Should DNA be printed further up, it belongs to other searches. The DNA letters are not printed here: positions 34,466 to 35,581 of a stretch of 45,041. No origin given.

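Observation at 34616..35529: Switch-region regulator is a membrane-anchored HTH/coiled-coil protein lacking a LexA-like cleavage domain, paired with a Rha antirepressor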

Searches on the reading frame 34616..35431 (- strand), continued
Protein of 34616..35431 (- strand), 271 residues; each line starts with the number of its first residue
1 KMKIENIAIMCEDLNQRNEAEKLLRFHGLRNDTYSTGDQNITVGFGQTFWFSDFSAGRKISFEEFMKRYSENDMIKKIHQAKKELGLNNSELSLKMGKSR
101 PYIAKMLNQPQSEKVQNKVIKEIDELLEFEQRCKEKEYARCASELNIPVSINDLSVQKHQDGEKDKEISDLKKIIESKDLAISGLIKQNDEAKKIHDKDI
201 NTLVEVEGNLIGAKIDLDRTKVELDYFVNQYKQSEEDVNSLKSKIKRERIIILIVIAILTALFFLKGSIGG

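Call 44: find_encoding_contigs(protein=P0082, flank=10000, max_places=3)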
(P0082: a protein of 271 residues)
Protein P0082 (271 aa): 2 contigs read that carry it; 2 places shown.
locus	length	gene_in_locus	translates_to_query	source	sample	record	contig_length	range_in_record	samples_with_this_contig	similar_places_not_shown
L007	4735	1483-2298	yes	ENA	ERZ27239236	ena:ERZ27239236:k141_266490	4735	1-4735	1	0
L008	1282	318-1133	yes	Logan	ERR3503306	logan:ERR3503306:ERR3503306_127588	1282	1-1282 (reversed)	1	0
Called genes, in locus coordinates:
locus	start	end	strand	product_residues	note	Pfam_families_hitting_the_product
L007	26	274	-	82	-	-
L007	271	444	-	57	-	-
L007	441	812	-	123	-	-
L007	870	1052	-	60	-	-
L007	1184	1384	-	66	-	-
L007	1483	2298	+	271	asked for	-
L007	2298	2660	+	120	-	-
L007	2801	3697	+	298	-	PF03837:RecT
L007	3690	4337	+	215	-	-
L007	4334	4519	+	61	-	-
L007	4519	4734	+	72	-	?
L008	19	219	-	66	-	-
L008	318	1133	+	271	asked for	-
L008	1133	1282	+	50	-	?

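Call 45: find_encoding_contigs(protein=P0097, flank=10000, max_places=3)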
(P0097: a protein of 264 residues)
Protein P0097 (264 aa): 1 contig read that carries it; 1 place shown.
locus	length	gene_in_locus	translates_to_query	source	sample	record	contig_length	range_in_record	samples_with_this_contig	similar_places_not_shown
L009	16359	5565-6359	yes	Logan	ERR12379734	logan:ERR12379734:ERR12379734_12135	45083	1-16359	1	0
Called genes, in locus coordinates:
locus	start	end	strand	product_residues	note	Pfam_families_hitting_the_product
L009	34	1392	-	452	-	PF00772:DnaB, PF13481:AAA_25 (weak), PF03796:DnaB_C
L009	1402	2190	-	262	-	-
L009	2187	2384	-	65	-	-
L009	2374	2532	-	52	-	-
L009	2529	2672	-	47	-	-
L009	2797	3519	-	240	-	PF03374:ANT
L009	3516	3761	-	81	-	-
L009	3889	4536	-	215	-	PF02086:MethyltransfD12 (faint)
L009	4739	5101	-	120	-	-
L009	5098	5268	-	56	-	-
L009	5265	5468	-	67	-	PF01381:HTH_3 (weak)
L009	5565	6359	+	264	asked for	-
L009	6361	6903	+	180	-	-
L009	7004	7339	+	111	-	-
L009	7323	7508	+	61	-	-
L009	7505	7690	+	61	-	PF04448:DUF551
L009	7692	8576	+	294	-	PF03837:RecT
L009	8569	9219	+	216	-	-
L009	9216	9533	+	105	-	-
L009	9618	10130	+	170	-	-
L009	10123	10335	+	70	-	-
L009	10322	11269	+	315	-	-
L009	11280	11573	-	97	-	-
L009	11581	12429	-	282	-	-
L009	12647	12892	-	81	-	-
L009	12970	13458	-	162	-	-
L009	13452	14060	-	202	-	-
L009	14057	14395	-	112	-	PF16083:Phage_holin_3_3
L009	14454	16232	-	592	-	PF21311:Phage_RBD_prop (faint)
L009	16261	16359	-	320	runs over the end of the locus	PF22337:Phage_fiber_rpt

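Call 46: find_encoding_contigs(protein=P0111, flank=10000, max_places=3)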
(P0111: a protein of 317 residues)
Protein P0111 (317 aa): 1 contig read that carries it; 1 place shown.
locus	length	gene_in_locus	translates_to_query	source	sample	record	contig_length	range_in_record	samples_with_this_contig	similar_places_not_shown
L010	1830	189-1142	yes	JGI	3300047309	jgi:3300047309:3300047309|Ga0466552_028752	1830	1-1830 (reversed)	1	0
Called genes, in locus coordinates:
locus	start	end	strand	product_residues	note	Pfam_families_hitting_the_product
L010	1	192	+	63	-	?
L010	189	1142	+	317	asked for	-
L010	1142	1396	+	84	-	-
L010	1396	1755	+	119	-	-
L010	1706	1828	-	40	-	?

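Call 54: search_protein_families(library=padloc, proteins=[window:34619-35428:-], max_evalue=0.01)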
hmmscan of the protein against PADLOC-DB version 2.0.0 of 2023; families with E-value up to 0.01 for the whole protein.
window:34619-35428:- (270 aa): 0 families

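Call 55: search_protein_families(library=phrogs, proteins=[L009:6361-6903:+, L007:2298-2660:+, L009:5265-5468:-, L007:1184-1384:-], max_evalue=0.001)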
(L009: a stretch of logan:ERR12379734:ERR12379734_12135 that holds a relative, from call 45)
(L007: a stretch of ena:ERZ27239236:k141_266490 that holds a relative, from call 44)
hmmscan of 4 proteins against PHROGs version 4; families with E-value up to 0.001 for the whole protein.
L009:6361-6903:+ (180 aa): 2 families
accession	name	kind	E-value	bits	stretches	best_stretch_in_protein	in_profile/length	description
phrog_3007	-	DNA, RNA and nucleotide metabolism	8.6e-32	111.4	1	6-180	6-186/190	RusA-like Holliday junction resolvase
phrog_947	-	DNA, RNA and nucleotide metabolism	1.7e-09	38.1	1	11-119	140-249/368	DNA polymerase processivity factor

L007:2298-2660:+ (120 aa): 1 family
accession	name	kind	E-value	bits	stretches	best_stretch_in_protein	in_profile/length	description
phrog_14495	-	unknown function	1.5e-23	84.2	2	1-90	1-84/140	-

L009:5265-5468:- (67 aa): 8 families
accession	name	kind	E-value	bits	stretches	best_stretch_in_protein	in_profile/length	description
phrog_6223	-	transcription regulation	4.4e-10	40.5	1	3-61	7-63/73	transcriptional repressor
phrog_8038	-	unknown function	9e-10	39.3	1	1-58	4-60/66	-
phrog_6831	-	transcription regulation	2.5e-08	34.8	1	3-56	4-59/68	transcriptional regulator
phrog_18376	-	unknown function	1.3e-05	26.5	1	2-56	79-133/141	-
phrog_8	-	transcription regulation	4.2e-05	24.1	1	2-46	76-119/346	transcriptional regulator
phrog_3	-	transcription regulation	0.00025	21.9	1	2-53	88-135/430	transcriptional repressor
phrog_1468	-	transcription regulation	0.00076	20.1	0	13-39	18-44/67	transcriptional repressor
phrog_1373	-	transcription regulation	0.00081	20.4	1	4-40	65-101/166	transcriptional regulator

L007:1184-1384:- (66 aa): 2 families
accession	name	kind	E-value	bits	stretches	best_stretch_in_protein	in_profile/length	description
phrog_18376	-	unknown function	9.9e-14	52.8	1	2-65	76-140/141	-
phrog_8038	-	unknown function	3.9e-07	30.9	1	3-64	3-64/66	-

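Call 56: find_homologous_proteins(query=A2, max_evalue=0.00001)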
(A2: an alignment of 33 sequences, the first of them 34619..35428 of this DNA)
Query A2 (33 sequences) (270 aa, profile of the alignment): 80 proteins with E <= 0.00001 among 8000 candidates.
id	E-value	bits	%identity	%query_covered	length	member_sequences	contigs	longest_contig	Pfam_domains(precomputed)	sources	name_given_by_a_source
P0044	1.7e-75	272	56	100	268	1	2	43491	-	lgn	-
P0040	2.4e-73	265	61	93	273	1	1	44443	-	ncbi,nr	ncbi:putative transcriptional regulator [Acinetobacter phage vB_AbaM_BP10]|nr:putative transcription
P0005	5.1e-71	258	75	100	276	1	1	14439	-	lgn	-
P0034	2.3e-70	255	60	100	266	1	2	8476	-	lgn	-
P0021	9.5e-70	253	65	100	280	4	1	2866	-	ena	-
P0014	3.4e-68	248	67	100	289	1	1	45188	-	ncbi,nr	ncbi:transcriptional regulator [Acinetobacter phage Cato]|nr:transcriptional regulator [Acinetobacte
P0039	8.7e-68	247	58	100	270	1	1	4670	-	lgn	-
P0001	9.0e-68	247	96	100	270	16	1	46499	-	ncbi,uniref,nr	ncbi:hypothetical protein [Acinetobacter phage vB_AbaM_IME512]|uniref:Transcriptional regulator n=1 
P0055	1.1e-67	247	56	100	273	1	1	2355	-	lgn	-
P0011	3.4e-67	245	74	100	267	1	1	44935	-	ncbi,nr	ncbi:putative transcriptional regulator [Acinetobacter phage BUCT628]|nr:putative transcriptional re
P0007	3.5e-67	245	75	100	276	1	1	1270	-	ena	-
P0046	6.5e-67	244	58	100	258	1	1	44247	-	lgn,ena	-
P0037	7.8e-67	244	59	100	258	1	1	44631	-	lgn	-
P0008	1.2e-66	243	74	100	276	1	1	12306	-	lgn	-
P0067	1.9e-66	243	47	100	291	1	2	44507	-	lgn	-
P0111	4.1e-60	222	39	21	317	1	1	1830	-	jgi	jgi:transcriptional regulator with XRE-family HTH domain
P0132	8.7e-56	208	50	8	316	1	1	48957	-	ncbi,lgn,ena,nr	ncbi:MAG: hypothetical protein [Caudoviricetes sp.]|nr:MAG: hypothetical protein [Caudoviricetes sp.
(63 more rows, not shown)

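Call 57: find_encoding_contigs(protein=P0132, flank=10000, max_places=2)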
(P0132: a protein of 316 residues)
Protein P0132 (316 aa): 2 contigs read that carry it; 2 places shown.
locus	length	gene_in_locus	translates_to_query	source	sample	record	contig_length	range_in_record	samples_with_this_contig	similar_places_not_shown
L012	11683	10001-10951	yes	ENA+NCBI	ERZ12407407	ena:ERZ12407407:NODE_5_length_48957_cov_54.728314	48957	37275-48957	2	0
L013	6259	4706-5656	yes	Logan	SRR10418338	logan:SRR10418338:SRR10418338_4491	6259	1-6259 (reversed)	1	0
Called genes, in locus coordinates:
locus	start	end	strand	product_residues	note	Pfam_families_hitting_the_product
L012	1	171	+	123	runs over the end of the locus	PF02954:HTH_8 (weak), PF03683:UPF0175 (faint)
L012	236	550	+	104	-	-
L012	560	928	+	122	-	-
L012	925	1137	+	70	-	PF23858:DUF7220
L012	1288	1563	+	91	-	-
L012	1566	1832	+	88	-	-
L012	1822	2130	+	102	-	PF00383:dCMP_cyt_deam_1, PF14437:MafB19-deam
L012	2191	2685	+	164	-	-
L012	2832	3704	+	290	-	-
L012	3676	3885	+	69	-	-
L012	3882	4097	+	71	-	-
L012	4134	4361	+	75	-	-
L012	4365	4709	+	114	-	-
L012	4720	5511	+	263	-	-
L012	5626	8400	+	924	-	PF00270:DEAD (weak), PF02399:Herpes_ori_bp (weak)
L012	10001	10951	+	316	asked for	-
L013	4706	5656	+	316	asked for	-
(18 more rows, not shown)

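Call 58: search_dna_similar(query=window:34619-35428:-, collection=phages, mode=protein, max_rows=60, rows=spread)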
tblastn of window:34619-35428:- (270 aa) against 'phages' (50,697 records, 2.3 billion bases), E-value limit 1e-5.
Records with a match: 76; places in all: 76; records where one place covers at least 80% of the query: 69.
Best place of each record, by identity: >=99% 8; 95-99% 21; 80-90% 6; 60-80% 32; <60% 9.
By first word of the organism name: Acinetobacter 76.
By host as written in the record: Acinetobacter baumannii 39; - 6; Acinetobacter sp. 5; Acinetobacter baumannii 02 3; Acinetobacter baumannii AB2 2; Acinetobacter baumannii YMC/13/01/C62 2; Acinetobacter baumannii NAB01B 1; Acinetobacter baumannii Aba_01 1; and 17 more.
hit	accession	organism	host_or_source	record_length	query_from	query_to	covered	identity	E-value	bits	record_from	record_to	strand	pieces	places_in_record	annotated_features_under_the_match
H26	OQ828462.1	Acinetobacter phage AB_SZL4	Acinetobacter baumannii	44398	1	270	100%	100.0%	2e-163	507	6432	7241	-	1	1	putative transcriptional regulator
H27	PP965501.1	Acinetobacter phage AB_SZL3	Acinetobacter baumannii NAB01B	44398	1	270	100%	100.0%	2e-163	507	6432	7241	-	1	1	transcriptional regulator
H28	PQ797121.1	Acinetobacter phage MRABphi22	Acinetobacter baumannii strain ...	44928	1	270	100%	100.0%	2e-163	507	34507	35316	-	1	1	hypothetical protein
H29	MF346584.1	Acinetobacter phage AbP2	Acinetobacter baumannii AB2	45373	1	270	100%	100.0%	2e-163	507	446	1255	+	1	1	putative transcriptional regulator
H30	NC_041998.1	Acinetobacter phage AbP2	Acinetobacter baumannii AB2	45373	1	270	100%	100.0%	2e-163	507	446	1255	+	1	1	transcriptional regulator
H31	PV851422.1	Acinetobacter phage P11B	Acinetobacter baumannii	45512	1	270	100%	100.0%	2e-163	507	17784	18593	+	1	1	AFKNPDHD_00039: transcriptional regulator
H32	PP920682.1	Acinetobacter phage P919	Acinetobacter baumannii ZWAb014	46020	1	270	100%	96.3%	1e-156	488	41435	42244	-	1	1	transcriptional regulator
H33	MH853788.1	Acinetobacter phage vB_AbaM_IME512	sewage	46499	1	270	100%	96.3%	1e-156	488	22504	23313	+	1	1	hypothetical protein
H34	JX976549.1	Acinetobacter phage vB_AbaM-IME-AB2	Acinetobacter baumannii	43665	1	270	100%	95.9%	2e-155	484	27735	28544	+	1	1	putative transcriptional regulator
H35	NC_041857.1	Acinetobacter phage vB_AbaM-IME-AB2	Acinetobacter baumannii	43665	1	270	100%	95.9%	2e-155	484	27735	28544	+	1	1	transcriptional regulator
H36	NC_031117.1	Acinetobacter phage LZ35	Acinetobacter baumannii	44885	1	270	100%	95.9%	2e-155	484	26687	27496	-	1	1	transcriptional regulator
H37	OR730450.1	Acinetobacter phage HZY2308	Acinetobacter baumannii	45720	1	270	100%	95.9%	2e-155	484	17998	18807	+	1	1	putative transcriptional regulator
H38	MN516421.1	Acinetobacter phage Bphi-R2919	Acinetobacter baumannii YMC18/02/R2919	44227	1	270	100%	95.6%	2e-154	481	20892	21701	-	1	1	hypothetical protein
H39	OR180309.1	Acinetobacter phage A2.1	Acinetobacter baumannii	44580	1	270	100%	95.6%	2e-154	481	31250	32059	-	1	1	putative transcriptional regulator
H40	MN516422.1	Acinetobacter phage Bphi-R1888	Acinetobacter baumannii YMC17/03/R1888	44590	1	270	100%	95.6%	2e-154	481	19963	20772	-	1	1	hypothetical protein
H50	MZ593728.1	Acinetobacter phage BUCT628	Acinetobacter sp.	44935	1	270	100%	74.2%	2e-104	338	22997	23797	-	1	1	putative transcriptional regulator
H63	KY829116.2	Acinetobacter phage WCHABP1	Acinetobacter baumannii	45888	1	270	100%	68.3%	1e-89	295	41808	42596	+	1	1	putative transcriptional regulator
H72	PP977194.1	Acinetobacter phage vB_AbaM-SPB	Acinetobacter baumannii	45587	61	270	72%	88.2%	3e-67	301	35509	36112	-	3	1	transcriptional regulator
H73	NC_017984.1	Acinetobacter phage AP22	Acinetobacter baumannii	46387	58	270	79%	80.3%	1e-89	295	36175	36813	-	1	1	transcriptional regulator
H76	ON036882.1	Acinetobacter phage Brutus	Acinetobacter baumannii strain MAR ...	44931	1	270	100%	60.7%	2e-73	249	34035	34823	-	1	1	transcriptional regulator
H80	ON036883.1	Acinetobacter phage Scipio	Acinetobacter baumannii strain LUH 5534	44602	1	270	100%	57.0%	1e-66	229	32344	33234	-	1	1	transcriptional regulator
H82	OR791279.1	Acinetobacter phage vB_ApiM_IME-Ap7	Acinetobacter pittii 7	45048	1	270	100%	54.4%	7e-61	213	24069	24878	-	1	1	putative transcriptional regulator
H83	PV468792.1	Acinetobacter phage RM_A1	Acinetobacter baumannii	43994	1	270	100%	52.7%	6e-58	204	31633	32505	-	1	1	putative transcriptional regulator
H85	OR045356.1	Acinetobacter phage Ab69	Acinetobacter baumannii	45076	4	248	91%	35.2%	2e-11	69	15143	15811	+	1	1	putative transcriptional regulator | hypothetical protein (x3)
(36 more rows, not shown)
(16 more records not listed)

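Call 59: get_annotated_region(hit=H72, flank=2500)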
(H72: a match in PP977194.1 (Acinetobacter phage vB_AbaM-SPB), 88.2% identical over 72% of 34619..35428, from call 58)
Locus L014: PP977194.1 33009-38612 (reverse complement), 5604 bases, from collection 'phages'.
description: Acinetobacter phage vB_AbaM-SPB, complete genome.
organism: Acinetobacter phage vB_AbaM-SPB (NCBI taxid 3236747)
taxonomy: Viruses; Duplodnaviria; Heunggongvirae; Uroviricota; Caudoviricetes; Obolenskvirus
host: Acinetobacter baumannii; source: hospital sewage; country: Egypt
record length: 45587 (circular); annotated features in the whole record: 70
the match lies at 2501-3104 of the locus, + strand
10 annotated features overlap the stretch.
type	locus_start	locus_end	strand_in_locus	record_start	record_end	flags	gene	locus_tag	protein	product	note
CDS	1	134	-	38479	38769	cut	-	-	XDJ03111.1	hypothetical protein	-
CDS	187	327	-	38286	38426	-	-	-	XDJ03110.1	hypothetical protein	-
CDS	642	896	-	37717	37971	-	-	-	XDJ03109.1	hypothetical protein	-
CDS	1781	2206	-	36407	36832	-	-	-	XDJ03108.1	helix-turn-helix transcriptional regulator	-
CDS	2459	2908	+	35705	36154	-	-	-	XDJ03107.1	transcriptional regulator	-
CDS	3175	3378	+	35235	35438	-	-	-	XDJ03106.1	hypothetical protein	-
CDS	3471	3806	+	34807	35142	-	-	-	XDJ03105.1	hypothetical protein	-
CDS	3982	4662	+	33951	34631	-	-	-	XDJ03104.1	Erf-like ssDNA annealing protein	-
CDS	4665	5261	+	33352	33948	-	-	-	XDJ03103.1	exonuclease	-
CDS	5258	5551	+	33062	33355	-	-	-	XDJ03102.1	hypothetical protein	-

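Call 60: get_annotated_region(hit=H85, flank=2500)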
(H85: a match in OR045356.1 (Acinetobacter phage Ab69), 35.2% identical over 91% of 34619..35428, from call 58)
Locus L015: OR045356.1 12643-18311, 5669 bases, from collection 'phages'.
description: Acinetobacter phage Ab69, complete genome.
organism: Acinetobacter phage Ab69 (NCBI taxid 3065421)
taxonomy: Viruses; Duplodnaviria; Heunggongvirae; Uroviricota; Caudoviricetes; Obolenskvirus
host: Acinetobacter baumannii; source: Baskent University Hospital Waste Water; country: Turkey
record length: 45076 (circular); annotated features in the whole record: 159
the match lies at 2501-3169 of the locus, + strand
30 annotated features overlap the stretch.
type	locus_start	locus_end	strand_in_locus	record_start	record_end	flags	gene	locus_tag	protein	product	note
CDS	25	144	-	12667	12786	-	-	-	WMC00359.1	hypothetical protein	-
CDS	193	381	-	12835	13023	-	-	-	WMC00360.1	hypothetical protein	-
CDS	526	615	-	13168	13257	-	-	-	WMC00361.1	hypothetical protein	-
CDS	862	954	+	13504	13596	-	-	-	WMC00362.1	hypothetical protein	-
CDS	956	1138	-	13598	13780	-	-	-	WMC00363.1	hypothetical protein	-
CDS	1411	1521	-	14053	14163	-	-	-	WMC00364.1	hypothetical protein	-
CDS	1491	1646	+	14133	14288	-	-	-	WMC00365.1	hypothetical protein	-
CDS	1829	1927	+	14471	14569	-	-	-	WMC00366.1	hypothetical protein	-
CDS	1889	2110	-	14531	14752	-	-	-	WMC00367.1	hypothetical protein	-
CDS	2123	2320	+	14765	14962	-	-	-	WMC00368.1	hypothetical protein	-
CDS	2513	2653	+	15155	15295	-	-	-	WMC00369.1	putative transcriptional regulator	-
CDS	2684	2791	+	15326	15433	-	-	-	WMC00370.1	hypothetical protein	-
CDS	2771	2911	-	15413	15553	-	-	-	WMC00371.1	hypothetical protein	-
CDS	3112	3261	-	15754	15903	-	-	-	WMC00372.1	hypothetical protein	-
CDS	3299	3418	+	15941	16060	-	-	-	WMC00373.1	hypothetical protein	-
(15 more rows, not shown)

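Call 61: get_annotated_region(hit=H73, flank=2500)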
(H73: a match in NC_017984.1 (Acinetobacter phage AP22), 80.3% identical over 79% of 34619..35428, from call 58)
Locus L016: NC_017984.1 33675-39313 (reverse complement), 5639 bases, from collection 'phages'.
description: Acinetobacter bacteriophage AP22, complete genome.
organism: Acinetobacter phage AP22 (NCBI taxid 1187128)
taxonomy: Viruses; Duplodnaviria; Heunggongvirae; Uroviricota; Caudoviricetes; Obolenskvirus; Obolenskvirus AP22
host: Acinetobacter baumannii; source: -; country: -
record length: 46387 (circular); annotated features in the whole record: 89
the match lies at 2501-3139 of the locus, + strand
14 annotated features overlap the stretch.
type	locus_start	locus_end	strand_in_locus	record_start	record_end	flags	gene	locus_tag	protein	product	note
CDS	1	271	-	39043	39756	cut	-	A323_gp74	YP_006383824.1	anti-repressor Ant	ORF74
CDS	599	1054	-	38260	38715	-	-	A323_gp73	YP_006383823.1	DNA methyltransferase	ORF73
CDS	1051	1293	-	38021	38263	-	-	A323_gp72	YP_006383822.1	hypothetical protein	ORF72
CDS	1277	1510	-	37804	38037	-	-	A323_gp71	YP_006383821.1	hypothetical protein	ORF71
CDS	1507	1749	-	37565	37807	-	-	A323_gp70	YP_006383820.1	hypothetical protein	ORF70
CDS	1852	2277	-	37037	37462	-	-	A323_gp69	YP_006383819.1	hypothetical protein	ORF69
CDS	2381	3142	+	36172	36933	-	-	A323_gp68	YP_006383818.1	transcriptional regulator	ORF68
CDS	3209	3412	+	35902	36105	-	-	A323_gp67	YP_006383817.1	hypothetical protein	ORF67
CDS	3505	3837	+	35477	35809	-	-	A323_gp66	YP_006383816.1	hypothetical protein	ORF66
CDS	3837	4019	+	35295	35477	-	-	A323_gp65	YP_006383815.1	hypothetical protein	ORF65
CDS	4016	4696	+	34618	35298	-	-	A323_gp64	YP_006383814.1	Erf-like ssDNA annealing protein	ORF64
CDS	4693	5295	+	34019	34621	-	-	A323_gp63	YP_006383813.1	exonuclease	ORF63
CDS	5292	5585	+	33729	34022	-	-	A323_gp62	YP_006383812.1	hypothetical protein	ORF62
CDS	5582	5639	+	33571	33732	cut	-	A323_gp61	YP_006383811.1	hypothetical protein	ORF61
